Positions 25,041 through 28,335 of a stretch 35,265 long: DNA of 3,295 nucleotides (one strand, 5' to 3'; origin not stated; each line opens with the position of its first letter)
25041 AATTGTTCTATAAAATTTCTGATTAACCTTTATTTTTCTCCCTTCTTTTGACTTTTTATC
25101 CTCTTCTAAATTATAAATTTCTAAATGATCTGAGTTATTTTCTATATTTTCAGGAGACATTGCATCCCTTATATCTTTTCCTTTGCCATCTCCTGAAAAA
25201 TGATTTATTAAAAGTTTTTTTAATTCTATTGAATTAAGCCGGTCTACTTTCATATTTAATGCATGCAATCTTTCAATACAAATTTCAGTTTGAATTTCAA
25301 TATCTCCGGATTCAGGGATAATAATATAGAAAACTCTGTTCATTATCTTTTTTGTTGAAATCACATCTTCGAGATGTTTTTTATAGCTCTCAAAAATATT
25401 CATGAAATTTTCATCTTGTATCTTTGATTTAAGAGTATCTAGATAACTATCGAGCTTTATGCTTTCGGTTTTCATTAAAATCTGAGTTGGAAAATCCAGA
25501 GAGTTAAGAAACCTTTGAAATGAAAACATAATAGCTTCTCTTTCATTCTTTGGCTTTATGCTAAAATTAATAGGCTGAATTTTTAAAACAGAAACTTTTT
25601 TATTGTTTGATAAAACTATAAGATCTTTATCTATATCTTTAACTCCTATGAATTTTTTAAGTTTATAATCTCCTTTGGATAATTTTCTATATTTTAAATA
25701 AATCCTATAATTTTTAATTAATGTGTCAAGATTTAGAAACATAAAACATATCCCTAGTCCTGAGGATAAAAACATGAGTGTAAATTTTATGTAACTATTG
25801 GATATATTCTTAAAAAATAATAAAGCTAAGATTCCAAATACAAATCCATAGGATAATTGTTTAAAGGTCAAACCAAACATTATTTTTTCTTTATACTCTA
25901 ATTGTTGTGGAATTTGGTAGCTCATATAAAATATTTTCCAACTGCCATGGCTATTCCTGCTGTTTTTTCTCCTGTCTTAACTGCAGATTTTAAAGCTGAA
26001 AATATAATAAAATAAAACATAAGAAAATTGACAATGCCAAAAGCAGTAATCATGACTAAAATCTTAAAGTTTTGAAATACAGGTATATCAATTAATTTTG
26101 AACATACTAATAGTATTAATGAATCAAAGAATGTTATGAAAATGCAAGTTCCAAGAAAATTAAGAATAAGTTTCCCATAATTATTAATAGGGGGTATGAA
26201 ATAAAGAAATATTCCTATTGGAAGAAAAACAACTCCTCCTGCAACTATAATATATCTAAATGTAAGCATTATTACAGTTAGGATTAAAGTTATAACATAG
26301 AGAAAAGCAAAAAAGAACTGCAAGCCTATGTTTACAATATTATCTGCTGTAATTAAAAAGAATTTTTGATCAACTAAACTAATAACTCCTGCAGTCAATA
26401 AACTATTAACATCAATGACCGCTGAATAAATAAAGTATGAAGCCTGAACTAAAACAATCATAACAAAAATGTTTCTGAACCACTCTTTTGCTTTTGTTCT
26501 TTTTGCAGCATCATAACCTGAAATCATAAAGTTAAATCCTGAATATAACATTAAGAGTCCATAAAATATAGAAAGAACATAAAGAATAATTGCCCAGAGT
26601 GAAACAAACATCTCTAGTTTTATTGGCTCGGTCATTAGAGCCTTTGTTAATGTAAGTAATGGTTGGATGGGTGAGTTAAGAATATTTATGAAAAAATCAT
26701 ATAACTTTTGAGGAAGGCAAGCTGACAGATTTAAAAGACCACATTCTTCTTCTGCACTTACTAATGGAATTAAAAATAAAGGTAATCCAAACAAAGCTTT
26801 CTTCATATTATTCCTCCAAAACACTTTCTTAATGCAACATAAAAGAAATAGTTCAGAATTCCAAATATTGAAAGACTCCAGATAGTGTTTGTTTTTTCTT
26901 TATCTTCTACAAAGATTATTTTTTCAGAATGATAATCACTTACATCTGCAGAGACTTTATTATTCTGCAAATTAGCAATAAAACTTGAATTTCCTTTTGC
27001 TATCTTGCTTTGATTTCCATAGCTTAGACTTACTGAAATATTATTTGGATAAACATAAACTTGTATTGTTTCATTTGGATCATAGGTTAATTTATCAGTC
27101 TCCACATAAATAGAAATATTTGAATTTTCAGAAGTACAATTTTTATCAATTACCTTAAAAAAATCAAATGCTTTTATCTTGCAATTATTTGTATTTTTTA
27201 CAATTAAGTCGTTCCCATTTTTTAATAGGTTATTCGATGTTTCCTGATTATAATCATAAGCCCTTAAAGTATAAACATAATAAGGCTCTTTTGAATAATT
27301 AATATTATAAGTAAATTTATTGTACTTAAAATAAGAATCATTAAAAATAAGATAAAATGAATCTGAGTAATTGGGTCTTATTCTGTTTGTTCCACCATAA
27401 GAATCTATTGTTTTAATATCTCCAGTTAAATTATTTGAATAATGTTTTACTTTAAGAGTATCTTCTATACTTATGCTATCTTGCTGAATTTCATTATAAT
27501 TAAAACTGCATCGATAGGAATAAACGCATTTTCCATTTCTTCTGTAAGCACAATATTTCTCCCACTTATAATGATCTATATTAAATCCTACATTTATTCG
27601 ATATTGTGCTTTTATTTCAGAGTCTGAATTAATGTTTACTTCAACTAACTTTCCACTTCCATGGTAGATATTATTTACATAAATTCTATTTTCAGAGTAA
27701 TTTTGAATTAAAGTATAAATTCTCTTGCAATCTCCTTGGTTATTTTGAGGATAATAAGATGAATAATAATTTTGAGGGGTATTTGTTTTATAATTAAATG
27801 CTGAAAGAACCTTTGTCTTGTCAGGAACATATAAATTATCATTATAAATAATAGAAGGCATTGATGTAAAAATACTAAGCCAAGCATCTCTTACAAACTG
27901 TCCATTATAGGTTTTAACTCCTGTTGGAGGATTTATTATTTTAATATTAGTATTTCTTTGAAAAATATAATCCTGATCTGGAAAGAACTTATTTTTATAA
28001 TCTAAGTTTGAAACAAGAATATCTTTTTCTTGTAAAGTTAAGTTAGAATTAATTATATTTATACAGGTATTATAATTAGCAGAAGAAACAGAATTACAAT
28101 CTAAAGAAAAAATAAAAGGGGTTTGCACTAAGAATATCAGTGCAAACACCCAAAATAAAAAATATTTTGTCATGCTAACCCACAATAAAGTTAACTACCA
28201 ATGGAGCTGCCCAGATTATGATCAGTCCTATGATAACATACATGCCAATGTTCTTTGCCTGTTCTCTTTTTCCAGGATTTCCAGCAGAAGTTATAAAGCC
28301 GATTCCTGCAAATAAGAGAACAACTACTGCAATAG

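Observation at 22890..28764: Minimal five-gene conjugation/T4SS-like operon without relaxase or coupling protein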

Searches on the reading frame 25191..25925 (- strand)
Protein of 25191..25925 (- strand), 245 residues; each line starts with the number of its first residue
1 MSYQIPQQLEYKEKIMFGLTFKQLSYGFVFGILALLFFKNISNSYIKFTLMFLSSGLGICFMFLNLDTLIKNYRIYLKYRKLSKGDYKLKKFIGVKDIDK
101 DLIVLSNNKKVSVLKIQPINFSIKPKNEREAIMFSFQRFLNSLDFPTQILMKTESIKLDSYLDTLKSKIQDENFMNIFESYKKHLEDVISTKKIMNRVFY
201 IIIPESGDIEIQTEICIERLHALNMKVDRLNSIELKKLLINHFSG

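Call 15: search_protein_families(library=pfam, proteins=[window:25191-25925:-], max_evalue=10)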
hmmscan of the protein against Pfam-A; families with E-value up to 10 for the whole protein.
seq(245 aa): 2 families
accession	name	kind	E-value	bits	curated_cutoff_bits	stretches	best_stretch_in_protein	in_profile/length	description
PF12666.12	PrgI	-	8.5e-06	26.7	27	1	5-64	2-61/91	PrgI family protein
PF17804.6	TSP_NTD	-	0.0028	18.3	26.4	1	135-197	23-85/188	Tail specific protease N-terminal domain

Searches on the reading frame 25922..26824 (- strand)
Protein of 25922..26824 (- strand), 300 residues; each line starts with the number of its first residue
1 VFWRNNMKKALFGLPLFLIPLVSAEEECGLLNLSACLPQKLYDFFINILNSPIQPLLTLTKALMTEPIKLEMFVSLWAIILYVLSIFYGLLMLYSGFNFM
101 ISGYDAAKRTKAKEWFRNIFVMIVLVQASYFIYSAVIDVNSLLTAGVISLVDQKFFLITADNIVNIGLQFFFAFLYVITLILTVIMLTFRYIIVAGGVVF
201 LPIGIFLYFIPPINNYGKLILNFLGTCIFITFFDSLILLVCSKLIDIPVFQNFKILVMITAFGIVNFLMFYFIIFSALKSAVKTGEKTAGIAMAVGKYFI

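Call 4: search_protein_families(library=pfam, proteins=[window:25922-26824:-], max_evalue=0.1)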
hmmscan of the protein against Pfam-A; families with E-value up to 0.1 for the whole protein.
window:25922-26824:- (300 aa): 0 families

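Call 5: search_protein_families(library=ncbifam, proteins=[window:25922-26824:-], max_evalue=0.1)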
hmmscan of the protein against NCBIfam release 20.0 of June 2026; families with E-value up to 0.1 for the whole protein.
window:25922-26824:- (300 aa): 0 families

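Call 32: find_homologous_proteins(query=window:25922-26824:-, max_evalue=0.001)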
Query window:25922-26824:- (300 aa): 522 proteins with E <= 0.001 among 3711 candidates; the best 120 are listed.
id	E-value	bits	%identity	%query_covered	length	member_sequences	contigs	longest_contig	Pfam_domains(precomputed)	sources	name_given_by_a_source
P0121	1.5e-173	594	97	98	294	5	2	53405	-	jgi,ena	jgi:hypothetical protein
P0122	3.8e-171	587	95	98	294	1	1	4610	-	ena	-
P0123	1.5e-170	585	95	98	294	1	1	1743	-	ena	-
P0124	1.9e-170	584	95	98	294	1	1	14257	-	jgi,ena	-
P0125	2.1e-170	584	96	98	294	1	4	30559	-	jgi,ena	jgi:hypothetical protein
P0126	2.3e-170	584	94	98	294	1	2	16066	-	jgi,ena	-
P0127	1.5e-169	581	95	98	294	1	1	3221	-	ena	-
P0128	2.7e-169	580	95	98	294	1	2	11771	-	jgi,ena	-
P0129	1.7e-168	578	93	98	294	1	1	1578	-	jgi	-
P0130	4.4e-168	576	95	98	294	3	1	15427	-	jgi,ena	-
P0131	3.6e-167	573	94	98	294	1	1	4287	-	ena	-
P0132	1.3e-166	572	94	98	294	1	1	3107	-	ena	-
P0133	5.3e-164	563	92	98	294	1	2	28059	-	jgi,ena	-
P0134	1.6e-163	562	91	98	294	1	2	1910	-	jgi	jgi:hypothetical protein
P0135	8.5e-163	559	91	98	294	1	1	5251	-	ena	-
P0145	6.8e-126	438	70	92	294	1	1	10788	PF19590.5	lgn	-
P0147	3.4e-125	436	70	95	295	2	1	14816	PF19590.5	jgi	-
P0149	5.6e-125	435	68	97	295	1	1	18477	PF19590.5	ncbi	-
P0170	1.8e-121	424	66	98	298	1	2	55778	PF19590.5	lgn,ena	-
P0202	8.2e-119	415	66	98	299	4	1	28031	PF19590.5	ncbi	-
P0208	1.8e-117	410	66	98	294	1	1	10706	PF19590.5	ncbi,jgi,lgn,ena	-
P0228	9.9e-115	401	68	95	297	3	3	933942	-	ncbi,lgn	-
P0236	8.1e-114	398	63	92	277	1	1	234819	-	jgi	jgi:hypothetical protein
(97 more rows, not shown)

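Call 34: search_protein_families(library=pfam, proteins=[P0145, P0147, P0149, P0170, P0202, P0208, P0228, P0236], max_evalue=1)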
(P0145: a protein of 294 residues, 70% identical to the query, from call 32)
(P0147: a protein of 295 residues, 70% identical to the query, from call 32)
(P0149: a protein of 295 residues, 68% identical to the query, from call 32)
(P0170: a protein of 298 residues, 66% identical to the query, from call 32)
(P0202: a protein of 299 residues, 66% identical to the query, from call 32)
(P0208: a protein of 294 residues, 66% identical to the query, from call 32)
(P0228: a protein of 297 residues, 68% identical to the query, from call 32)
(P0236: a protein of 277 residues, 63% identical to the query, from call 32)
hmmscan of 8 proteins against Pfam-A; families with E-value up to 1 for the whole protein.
P0145 (294 aa): 1 family
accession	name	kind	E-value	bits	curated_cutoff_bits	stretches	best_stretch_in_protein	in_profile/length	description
PF18895.5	T4SS_pilin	-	0.009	16.5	26.6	1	69-121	15-62/71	Type IV secretion system pilin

P0147 (295 aa): 1 family
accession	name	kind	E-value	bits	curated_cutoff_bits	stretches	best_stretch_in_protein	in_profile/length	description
PF18895.5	T4SS_pilin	-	0.019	15.5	26.6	1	74-128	15-68/71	Type IV secretion system pilin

P0149 (295 aa): 0 families

P0170 (298 aa): 0 families

P0202 (299 aa): 0 families

P0208 (294 aa): 0 families

P0228 (297 aa): 0 families

P0236 (277 aa): 0 families

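Call 52: find_encoding_contigs(protein=P0170, flank=10000, max_places=1)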
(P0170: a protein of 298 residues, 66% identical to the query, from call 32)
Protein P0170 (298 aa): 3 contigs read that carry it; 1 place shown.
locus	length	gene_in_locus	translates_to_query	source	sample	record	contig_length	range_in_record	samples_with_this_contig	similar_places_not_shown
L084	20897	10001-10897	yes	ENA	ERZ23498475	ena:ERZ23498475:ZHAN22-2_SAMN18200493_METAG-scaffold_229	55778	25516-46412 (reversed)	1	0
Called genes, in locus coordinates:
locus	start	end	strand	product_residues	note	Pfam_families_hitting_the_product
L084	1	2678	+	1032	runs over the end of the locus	PF04313:HSDR_N, PF04851:ResIII, PF18766:SWI2_SNF2, PF22679:T1R_D3-like, PF11867:T1RH-like_C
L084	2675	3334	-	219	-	PF20582:UPF0758_N, PF00633:HHH (weak), PF04002:RadC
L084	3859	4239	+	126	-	-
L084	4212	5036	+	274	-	PF00589:Phage_integrase, PF22823:MrpR_C_cat (weak)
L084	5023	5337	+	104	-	PF01870:Hjc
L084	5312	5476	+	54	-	-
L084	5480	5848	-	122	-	-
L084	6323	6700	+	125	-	-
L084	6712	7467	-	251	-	PF20247:DUF6602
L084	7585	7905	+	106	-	PF04956:TrbC, PF18895:T4SS_pilin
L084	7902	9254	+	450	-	PF26589:DUF8186 (weak)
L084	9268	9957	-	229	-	-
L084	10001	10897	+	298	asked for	PF19590:TrbL_3 (weak)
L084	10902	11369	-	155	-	-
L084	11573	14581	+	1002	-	PF26593:TraC-like, PF01935:DUF87, PF19044:P-loop_TraG, PF12846:AAA_10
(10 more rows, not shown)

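Call 53: find_encoding_contigs(protein=P0228, flank=10000, max_places=1)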
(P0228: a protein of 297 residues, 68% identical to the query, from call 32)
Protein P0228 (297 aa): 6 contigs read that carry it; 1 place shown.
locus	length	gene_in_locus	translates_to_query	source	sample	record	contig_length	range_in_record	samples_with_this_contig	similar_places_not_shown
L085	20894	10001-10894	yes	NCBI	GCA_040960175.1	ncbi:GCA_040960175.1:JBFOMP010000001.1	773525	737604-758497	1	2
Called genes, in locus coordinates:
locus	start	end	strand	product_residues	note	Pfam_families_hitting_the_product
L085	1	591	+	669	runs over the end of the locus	-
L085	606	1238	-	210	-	-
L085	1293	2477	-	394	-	PF01926:MMR_HSR1, PF02421:FeoB_N (weak), PF08438:YGR210-like_G4, PF02824:TGS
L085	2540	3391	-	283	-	PF04240:Caroten_synth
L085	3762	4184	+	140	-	PF13420:Acetyltransf_4 (weak), PF00583:Acetyltransf_1, PF13673:Acetyltransf_10, PF13508:Acetyltransf_7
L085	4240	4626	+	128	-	PF09685:MamF_MmsF (weak)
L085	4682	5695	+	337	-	-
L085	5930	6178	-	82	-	-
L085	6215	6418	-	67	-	-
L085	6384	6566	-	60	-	-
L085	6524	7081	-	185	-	PF05063:MT-A70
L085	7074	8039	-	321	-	PF01555:N6_N4_Mtase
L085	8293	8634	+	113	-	PF04956:TrbC, PF18895:T4SS_pilin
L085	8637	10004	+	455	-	-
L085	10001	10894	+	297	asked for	-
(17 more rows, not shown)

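Call 55: search_protein_families(library=pfam, alignment_id=A2, max_evalue=1)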
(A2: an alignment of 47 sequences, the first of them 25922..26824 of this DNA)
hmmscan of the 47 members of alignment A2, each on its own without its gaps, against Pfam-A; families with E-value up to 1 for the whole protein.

A. member 1, window:25922-26824:- (300 aa): 0 families

B. families by the number of members that match (of 47 scanned): 7 families
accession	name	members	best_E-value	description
PF18895.5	T4SS_pilin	16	9.9e-06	Type IV secretion system pilin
PF19616.4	DUF6121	4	0.018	Family of unknown function (DUF6121)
PF10857.13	DUF2701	2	0.067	Protein of unknown function (DUF2701)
PF23285.1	DUF7078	1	0.082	Domain of unknown function (DUF7078)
PF18303.6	Saf_2TM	1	0.095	SAVED-fused 2TM effector domain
PF24282.1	DUF7470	1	0.31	Family of unknown function (DUF7470)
PF13800.11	Sigma_reg_N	1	0.56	Sigma factor regulator N-terminal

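Call 56: search_solved_structures(query=A2, max_evalue=10, show_alignments=1)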
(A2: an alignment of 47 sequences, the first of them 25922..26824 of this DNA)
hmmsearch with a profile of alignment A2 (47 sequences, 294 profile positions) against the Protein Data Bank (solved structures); distinct sequences matched with E-value up to 10: 0.

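Call 64: predict_structure(alignment_id=A2)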
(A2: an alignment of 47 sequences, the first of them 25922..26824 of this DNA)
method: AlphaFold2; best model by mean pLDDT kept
length: 300 residues; sequences in the alignment: 47
mean_pLDDT: 71.4   pTM: 0.55
mean pLDDT of the five models: 71.4, 68.1, 66.3, 65.8, 63.2
residues with pLDDT >= 90: 6; 70-90: 175; 50-70: 87; < 50: 32
segments of 3 or more residues with pLDDT < 50: 1-3, 18-25, 45-50, 155-165
pLDDT, mean of each block of 10 residues (from residue 1): 56 51 51 68 53 56 63 79 82 82 84 88 85 75 59 46 48 70 79 86 89 85 85 84 79 74 84 79 69 53
secondary structure, 60 per line:
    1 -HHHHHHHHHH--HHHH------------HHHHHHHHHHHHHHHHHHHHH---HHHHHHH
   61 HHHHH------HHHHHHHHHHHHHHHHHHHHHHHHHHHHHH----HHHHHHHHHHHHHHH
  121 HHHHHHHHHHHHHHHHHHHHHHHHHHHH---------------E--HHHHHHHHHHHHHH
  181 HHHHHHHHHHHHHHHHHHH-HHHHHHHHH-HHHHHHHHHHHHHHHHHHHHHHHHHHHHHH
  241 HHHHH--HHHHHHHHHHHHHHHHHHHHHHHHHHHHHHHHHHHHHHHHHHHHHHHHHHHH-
elements in order: H2-11 H14-17 H30-50 H54-65 H72-101 H106-148 H167-199 H201-209 H211-245 H248-299

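Call 68: fold_search(model_id=the predicted structure, library=pdb)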
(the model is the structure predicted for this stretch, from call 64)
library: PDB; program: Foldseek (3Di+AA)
matches with E <= 10: 10; with E <= 0.001: 0
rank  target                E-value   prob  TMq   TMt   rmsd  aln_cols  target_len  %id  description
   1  3fd9_B                4.3e+00  0.23  0.19  0.23  10.2       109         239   16  Crystal Structure of the transcriptional anti-activator ExsD from Pseudomonas aeruginosa (released 2009-06-23)
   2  4biz_D                6.2e+00  0.14  0.14  0.18   5.2        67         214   18  Crystal structure of CpxAHDC (orthorhombic form 2) (released 2014-04-23)
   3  7x0z_A                6.2e+00  0.06  0.22  0.13  20.7       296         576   10  Cryo-EM structure of human ABCD1 E630Q in the presence of ATP and Magnesium in outward-facing state (released 2023-03-22)
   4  6ek8                  6.2e+00  0.04  0.17  0.20  30.2       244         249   10  YaxB from Yersinia enterocolitica (released 2018-05-16)
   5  9rcv_E                6.9e+00  0.04  0.19  0.10  26.6       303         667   12  Structure of the Human Peptide-Loading Complex Arrested by HCMV US6 (released 2025-12-03)
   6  9azl_A                7.2e+00  0.04  0.19  0.10  23.2       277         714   11  Cryo-EM structure of the ABC transporter PCAT1 bound with MgADP class1 (released 2024-10-30)
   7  6gy7_A                7.6e+00  0.04  0.19  0.17  40.4       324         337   10  Crystal structure of XaxB from Xenorhabdus nematophil (released 2018-07-25)
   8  5c5b_A                8.4e+00  0.08  0.19  0.17  14.0       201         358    8  Crystal Structure of Human APPL BAR-PH Heterodimer (released 2016-06-22)
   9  9e0h_A                8.9e+00  0.06  0.15  0.27  22.0       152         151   11  De novo calcium channel heptamer, CalC6_3 with DHR extensions. Off target multimerization state (released 2025-10-01)
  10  2ydv                  8.9e+00  0.05  0.16  0.15  14.8       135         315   14  Thermostabilised HUMAN A2a Receptor with NECA bound (released 2011-05-18)

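Call 89: search_protein_representatives(alignment_id=A2)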
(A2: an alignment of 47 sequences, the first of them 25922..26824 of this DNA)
Query: 47 sequences, 294 profile positions. Proteins with E-value up to 0.001 (for the whole library): 425; up to 1e-10: 203; up to 1e-30: 114. The best 150 are listed.
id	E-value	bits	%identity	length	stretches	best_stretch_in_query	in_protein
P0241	1.2e-128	445.1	-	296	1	3-294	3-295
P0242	1.4e-104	366.0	-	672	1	5-287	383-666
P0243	1.1e-103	363.0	-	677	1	6-288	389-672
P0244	7.1e-96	337.4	-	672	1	8-282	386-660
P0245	3.3e-93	328.7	-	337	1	27-284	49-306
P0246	7.2e-93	327.6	-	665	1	5-278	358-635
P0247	3.4e-90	318.8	-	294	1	1-287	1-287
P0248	7.3e-89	314.4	-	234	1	5-229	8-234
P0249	2.6e-87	309.3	-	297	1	1-268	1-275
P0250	4.9e-87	308.4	-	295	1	4-291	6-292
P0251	1.4e-85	303.6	-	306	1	6-282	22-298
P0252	1.6e-84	300.2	-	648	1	5-292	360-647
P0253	6.8e-84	298.1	-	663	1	6-285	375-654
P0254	1.1e-83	297.4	-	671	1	6-288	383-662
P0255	4.3e-83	295.5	-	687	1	6-283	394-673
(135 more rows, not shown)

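Call 91: search_protein_families(library=pfam, alignment_id=A4, max_evalue=1)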
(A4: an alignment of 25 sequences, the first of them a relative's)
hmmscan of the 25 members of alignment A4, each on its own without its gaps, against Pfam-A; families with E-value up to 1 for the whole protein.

A. member 1, P0338 (345 aa): 1 family
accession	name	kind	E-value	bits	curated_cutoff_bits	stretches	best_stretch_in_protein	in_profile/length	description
PF05620.16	TMEM208_SND2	-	0.1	12.8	22.9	1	144-181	11-49/167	SRP-independent targeting protein 2/TMEM208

B. families by the number of members that match (of 25 scanned): 11 families
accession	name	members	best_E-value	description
PF18895.5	T4SS_pilin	9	1.2e-05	Type IV secretion system pilin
PF04513.17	Baculo_PEP_C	2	0.048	Baculovirus polyhedron envelope protein, PEP, C terminus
PF04923.17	Ninjurin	1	0.0016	Ninjurin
PF12555.13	SteA-like_C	1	0.036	SteA-like C-terminal domain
PF12296.13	HsbA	1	0.065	Hydrophobic surface binding protein A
PF07069.16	PRRSV_2b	1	0.092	Porcine reproductive and respiratory syndrome virus 2b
PF05620.16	TMEM208_SND2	1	0.1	SRP-independent targeting protein 2/TMEM208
PF18466.6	GluRS_N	1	0.2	Glutamate--tRNA ligase N-terminal domain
PF04108.17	ATG17_like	1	0.24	Autophagy protein ATG17-like domain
PF06419.17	COG6_N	1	0.27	Conserved oligomeric complex COG6, N-terminal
PF02060.20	ISK_Channel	1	0.35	Slow voltage-gated potassium channel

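Call 92: search_solved_structures(query=A4, max_evalue=10)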
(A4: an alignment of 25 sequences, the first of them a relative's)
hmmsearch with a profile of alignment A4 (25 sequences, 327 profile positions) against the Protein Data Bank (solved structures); distinct sequences matched with E-value up to 10: 6.
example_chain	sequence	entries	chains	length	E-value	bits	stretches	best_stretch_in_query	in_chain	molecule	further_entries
5cwf_A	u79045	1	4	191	0.31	13.3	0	42-110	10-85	Designed helical repeat protein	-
5t9e_A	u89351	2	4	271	1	11.5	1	97-141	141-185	Prephenate dehydrogenase 1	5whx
5t9f_A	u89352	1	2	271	1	11.5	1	97-141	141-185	Prephenate dehydrogenase 1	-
5t95_A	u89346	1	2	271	1.1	11.5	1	97-141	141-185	Prephenate dehydrogenase 1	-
4ng6_A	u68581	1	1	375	2.3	10.4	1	92-141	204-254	Farnesyl pyrophosphate synthase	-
5apx_A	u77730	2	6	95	2.7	10.2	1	82-115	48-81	GENERAL CONTROL PROTEIN GCN4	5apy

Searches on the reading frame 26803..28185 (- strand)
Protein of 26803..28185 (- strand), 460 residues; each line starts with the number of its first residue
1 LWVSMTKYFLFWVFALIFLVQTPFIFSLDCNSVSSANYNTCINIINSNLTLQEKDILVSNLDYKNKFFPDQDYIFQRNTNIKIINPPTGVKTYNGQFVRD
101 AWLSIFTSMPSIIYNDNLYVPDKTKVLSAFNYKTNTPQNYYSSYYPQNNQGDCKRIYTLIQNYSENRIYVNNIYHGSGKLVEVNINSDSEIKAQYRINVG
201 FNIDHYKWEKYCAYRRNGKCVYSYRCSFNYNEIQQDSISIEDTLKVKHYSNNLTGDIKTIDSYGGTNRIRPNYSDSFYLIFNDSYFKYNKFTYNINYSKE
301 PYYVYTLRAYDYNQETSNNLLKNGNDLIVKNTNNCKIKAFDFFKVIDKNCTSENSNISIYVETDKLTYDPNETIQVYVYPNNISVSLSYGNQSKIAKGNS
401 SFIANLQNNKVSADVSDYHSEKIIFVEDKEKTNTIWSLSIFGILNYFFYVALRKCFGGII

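Call 4: search_protein_families(library=pfam, proteins=[window:26803-28185:-], max_evalue=0.1)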
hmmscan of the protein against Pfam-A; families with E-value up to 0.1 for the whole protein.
window:26803-28185:- (460 aa): 0 families

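Call 5: search_protein_families(library=ncbifam, proteins=[window:26803-28185:-], max_evalue=0.1)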
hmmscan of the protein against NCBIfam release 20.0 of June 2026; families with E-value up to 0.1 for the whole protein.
window:26803-28185:- (460 aa): 0 families

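Call 99: search_protein_families(library=ncbifam, proteins=[window:26803-28185:-], max_evalue=0.01)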
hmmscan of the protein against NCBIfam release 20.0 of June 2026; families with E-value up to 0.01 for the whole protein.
window:26803-28185:- (460 aa): 0 families
